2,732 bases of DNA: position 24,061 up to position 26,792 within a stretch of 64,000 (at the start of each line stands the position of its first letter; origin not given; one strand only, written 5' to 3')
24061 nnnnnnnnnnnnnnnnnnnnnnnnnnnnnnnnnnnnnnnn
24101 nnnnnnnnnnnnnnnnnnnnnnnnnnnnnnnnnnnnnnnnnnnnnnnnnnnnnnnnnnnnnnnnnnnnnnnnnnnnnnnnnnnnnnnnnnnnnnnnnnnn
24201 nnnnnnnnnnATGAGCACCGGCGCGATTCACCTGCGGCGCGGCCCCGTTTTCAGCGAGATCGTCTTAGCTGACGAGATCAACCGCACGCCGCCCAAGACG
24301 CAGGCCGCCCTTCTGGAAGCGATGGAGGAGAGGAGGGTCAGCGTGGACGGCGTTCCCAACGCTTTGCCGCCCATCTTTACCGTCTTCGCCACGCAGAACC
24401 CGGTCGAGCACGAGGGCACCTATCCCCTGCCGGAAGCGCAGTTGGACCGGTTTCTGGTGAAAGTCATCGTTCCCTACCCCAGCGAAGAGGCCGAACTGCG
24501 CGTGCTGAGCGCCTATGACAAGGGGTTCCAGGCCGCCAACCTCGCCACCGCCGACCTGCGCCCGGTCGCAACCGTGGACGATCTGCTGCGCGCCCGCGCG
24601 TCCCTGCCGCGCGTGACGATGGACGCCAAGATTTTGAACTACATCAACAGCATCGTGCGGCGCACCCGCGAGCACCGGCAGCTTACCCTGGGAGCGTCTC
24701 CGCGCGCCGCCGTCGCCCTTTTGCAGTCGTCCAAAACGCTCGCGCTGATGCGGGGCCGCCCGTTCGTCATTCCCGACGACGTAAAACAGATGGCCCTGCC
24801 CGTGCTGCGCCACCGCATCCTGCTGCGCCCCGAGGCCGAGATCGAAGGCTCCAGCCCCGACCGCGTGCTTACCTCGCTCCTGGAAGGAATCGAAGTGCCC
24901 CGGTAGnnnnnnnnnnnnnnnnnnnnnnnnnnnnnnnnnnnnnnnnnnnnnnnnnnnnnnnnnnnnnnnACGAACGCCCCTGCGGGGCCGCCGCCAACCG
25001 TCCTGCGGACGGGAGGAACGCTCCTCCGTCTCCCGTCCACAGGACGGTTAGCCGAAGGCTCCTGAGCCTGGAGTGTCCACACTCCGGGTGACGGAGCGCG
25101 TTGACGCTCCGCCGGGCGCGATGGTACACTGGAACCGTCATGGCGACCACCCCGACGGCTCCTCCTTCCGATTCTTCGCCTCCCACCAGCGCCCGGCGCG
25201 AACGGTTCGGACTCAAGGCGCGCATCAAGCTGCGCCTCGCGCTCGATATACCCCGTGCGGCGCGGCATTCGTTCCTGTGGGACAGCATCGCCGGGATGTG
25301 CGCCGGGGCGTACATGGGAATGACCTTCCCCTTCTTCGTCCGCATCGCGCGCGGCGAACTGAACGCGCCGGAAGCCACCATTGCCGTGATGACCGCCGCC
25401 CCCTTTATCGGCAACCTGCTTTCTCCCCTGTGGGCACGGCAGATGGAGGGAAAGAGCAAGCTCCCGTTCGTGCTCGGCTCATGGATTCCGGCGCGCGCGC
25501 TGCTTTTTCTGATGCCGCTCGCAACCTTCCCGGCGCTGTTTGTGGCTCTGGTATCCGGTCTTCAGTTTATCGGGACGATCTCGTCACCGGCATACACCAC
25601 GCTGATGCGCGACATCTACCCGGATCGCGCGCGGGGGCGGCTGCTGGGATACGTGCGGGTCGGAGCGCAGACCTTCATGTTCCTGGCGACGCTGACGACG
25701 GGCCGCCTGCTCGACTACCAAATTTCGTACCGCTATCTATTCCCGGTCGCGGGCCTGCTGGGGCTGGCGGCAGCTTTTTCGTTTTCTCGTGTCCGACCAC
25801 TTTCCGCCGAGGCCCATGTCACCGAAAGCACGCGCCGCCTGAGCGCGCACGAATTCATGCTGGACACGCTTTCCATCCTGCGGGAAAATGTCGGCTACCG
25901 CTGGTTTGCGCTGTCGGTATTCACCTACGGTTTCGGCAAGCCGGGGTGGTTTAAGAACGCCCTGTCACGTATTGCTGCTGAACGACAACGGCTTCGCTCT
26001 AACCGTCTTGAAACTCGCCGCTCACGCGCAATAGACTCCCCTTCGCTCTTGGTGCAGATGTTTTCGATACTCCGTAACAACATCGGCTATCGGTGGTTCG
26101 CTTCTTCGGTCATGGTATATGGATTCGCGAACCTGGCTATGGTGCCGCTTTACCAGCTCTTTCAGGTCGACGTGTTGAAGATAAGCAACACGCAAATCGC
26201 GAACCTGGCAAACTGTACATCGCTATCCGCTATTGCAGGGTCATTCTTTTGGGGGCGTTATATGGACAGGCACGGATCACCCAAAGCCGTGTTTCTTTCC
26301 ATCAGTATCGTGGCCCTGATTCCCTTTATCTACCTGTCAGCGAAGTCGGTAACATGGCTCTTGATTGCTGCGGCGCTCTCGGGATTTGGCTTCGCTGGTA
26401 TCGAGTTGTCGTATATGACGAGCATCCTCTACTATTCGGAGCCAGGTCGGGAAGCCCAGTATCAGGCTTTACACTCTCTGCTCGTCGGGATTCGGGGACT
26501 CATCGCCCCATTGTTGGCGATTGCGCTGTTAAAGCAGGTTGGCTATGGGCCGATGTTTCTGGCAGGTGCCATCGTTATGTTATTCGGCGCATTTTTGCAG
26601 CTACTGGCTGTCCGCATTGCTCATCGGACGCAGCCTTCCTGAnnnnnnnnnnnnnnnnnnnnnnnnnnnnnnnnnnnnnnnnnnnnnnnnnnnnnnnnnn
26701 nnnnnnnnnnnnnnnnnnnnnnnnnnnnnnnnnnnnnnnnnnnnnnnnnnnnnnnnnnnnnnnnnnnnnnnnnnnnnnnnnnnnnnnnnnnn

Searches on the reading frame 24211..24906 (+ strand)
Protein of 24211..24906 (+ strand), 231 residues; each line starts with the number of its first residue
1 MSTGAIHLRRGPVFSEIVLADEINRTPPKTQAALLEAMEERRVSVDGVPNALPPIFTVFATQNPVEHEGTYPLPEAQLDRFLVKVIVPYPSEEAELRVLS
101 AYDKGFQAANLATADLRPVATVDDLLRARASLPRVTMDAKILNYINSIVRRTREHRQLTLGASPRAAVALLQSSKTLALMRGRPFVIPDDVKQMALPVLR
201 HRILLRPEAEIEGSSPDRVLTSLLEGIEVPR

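Call 62: search_protein_families(library=pfam, proteins=[window:24211-24906:+], max_evalue=0.001)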
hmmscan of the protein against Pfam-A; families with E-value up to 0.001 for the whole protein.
window:24211-24906:+ (231 aa): 3 families
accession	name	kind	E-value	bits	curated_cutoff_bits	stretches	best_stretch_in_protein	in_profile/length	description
PF07726.17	AAA_3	-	4.5e-36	124.1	27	1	4-83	52-131/131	ATPase family associated with various cellular activities (AAA)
PF17863.7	AAA_lid_2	-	6.6e-24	83.9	22.7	1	150-221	1-72/74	AAA lid domain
PF07728.20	AAA_5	-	6.8e-06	26.6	22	1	15-81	67-139/139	AAA domain (dynein-related subfamily)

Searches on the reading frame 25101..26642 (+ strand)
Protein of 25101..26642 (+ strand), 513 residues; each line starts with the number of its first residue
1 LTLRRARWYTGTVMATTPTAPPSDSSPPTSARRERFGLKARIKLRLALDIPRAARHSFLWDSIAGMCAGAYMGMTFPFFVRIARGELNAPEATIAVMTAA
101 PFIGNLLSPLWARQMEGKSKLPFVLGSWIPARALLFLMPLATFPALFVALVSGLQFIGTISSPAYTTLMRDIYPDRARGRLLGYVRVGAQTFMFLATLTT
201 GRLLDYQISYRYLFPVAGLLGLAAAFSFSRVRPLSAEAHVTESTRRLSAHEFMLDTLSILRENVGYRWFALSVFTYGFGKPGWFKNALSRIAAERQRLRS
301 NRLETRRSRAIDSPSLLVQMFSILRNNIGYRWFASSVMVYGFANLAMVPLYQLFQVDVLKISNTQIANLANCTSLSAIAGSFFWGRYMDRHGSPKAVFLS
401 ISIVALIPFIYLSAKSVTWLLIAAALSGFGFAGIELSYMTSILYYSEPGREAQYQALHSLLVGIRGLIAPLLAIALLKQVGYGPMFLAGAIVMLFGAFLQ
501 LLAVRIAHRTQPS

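Call 63: search_protein_families(library=pfam, proteins=[window:25101-26642:+], max_evalue=0.001)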
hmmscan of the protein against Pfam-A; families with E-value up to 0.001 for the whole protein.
window:25101-26642:+ (513 aa): 3 families
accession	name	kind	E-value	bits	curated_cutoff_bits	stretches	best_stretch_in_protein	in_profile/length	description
PF07690.21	MFS_1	-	4.8e-28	98.5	33.4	2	335-504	3-172/347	Major Facilitator Superfamily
PF01306.25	LacY_symp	-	7.5e-05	22.1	24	1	325-436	4-118/413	LacY proton/sugar symporter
PF06779.20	MFS_4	-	0.00036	20.4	26.3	1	337-497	198-360/364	Uncharacterised MFS-type transporter YbfB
